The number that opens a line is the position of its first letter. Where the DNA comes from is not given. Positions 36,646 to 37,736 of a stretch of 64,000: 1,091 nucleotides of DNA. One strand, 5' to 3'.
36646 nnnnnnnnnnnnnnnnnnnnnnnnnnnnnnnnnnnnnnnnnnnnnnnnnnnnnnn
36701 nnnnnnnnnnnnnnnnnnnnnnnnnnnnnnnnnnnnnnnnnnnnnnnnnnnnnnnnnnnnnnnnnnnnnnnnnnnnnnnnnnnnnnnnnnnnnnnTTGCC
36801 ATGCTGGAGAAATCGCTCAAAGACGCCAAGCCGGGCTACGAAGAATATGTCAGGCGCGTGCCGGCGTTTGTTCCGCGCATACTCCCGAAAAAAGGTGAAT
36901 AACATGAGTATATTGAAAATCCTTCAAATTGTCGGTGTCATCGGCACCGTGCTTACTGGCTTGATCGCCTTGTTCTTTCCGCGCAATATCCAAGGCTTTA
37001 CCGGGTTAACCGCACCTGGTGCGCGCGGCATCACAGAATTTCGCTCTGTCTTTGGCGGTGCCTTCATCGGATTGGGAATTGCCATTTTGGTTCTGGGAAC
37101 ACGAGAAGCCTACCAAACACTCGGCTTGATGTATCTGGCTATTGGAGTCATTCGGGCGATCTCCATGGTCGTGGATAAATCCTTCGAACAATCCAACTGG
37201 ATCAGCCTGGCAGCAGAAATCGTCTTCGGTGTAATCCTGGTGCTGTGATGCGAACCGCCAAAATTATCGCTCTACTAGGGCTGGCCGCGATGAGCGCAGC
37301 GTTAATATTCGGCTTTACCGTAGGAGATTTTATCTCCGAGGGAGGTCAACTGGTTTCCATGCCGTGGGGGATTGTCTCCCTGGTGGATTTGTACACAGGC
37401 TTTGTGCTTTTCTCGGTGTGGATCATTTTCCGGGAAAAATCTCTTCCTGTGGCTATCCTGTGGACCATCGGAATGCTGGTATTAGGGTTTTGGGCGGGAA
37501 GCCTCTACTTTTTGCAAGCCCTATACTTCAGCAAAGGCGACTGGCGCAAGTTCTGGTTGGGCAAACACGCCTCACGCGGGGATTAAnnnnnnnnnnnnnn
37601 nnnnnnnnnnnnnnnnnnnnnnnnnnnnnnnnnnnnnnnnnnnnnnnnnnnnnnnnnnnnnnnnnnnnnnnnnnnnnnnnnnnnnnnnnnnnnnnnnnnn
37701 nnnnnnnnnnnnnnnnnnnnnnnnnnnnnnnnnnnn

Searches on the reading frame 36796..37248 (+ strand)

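Call 9: search_protein_families(library=pfam, proteins=[window:36796-37248:+], max_evalue=0.001)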
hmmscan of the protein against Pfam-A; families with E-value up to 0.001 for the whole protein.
window:36796-37248:+ (150 aa): 2 families
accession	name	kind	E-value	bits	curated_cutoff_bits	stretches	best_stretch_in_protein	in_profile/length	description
PF14248.12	DUF4345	-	1e-08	35.6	26.5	1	39-150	1-117/119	Domain of unknown function (DUF4345)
PF14087.12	DUF4267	-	2.4e-05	24.7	27.8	1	50-148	3-103/110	Domain of unknown function (DUF4267)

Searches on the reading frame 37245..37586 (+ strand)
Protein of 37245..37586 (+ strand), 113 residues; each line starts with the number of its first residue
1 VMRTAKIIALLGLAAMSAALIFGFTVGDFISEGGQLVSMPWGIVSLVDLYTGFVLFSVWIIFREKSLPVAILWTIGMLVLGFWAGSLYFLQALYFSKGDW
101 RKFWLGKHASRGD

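Call 9: search_protein_families(library=pfam, proteins=[window:37245-37586:+], max_evalue=0.001)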
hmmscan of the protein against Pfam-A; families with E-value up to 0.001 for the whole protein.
window:37245-37586:+ (113 aa): 1 family
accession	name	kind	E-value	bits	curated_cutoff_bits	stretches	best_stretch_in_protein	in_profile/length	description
PF07343.16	DUF1475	-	0.00069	19.9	22.3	1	17-94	17-97/236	Protein of unknown function (DUF1475)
